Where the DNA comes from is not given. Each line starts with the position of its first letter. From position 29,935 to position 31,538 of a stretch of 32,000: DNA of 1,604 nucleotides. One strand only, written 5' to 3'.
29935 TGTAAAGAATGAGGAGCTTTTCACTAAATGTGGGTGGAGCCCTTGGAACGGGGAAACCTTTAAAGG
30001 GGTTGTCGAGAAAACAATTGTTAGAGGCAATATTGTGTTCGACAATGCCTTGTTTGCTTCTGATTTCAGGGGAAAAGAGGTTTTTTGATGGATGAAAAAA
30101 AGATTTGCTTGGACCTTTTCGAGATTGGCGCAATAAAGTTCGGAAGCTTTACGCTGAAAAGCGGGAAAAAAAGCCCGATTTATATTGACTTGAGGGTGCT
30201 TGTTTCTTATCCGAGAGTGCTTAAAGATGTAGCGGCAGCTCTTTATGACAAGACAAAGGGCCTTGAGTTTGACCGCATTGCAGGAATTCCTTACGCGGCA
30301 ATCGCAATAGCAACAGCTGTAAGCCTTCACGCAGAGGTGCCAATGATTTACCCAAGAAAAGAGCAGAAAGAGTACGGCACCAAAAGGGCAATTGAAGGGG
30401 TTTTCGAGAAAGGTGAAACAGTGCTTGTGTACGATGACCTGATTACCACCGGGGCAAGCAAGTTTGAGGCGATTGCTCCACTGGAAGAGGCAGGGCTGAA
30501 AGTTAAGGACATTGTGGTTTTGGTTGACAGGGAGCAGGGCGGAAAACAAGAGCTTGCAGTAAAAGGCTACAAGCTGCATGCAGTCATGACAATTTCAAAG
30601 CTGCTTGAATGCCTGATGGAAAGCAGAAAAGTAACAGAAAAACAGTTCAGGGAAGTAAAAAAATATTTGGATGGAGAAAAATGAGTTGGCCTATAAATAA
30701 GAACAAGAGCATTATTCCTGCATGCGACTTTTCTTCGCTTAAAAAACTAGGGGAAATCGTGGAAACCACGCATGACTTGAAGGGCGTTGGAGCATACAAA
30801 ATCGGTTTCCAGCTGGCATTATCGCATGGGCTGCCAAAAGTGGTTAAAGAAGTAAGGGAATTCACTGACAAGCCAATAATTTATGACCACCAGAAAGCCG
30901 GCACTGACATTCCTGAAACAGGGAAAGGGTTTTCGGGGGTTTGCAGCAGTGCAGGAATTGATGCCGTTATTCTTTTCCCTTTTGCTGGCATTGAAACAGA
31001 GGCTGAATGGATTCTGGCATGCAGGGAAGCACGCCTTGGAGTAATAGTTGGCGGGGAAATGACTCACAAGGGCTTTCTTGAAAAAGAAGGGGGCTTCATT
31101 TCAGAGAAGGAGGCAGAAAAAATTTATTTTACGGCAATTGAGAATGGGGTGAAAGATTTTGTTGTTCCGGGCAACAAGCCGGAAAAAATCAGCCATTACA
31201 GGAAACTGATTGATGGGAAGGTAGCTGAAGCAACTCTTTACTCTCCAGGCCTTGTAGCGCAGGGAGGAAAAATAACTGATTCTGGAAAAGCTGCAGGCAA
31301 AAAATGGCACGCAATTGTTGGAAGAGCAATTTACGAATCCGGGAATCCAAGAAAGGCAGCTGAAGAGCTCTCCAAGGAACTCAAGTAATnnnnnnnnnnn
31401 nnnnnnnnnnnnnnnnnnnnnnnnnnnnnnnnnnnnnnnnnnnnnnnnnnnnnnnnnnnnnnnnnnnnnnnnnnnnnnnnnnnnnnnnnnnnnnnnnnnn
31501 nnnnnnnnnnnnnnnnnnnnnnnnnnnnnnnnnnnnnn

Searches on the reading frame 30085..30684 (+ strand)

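Call 11: search_protein_families(library=pfam, max_evalue=0.001, proteins=[window:30085-30684:+])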
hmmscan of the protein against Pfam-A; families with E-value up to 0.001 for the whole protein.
window:30085-30684:+ (199 aa): 1 family
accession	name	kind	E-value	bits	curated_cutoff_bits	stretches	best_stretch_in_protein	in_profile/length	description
PF00156.33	Pribosyltran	-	1.1e-07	31.7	26.3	1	45-156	11-133/158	Phosphoribosyl transferase domain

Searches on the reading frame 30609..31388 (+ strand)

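Call 11: search_protein_families(library=pfam, max_evalue=0.001, proteins=[window:30609-31388:+])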
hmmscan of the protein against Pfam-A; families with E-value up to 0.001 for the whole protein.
window:30609-31388:+ (259 aa): 1 family
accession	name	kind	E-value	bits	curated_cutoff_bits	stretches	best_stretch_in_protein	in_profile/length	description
PF00215.30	OMPdecase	-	1.2e-18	68.3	27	1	35-253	3-220/221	Orotidine 5'-phosphate decarboxylase / HUMPS family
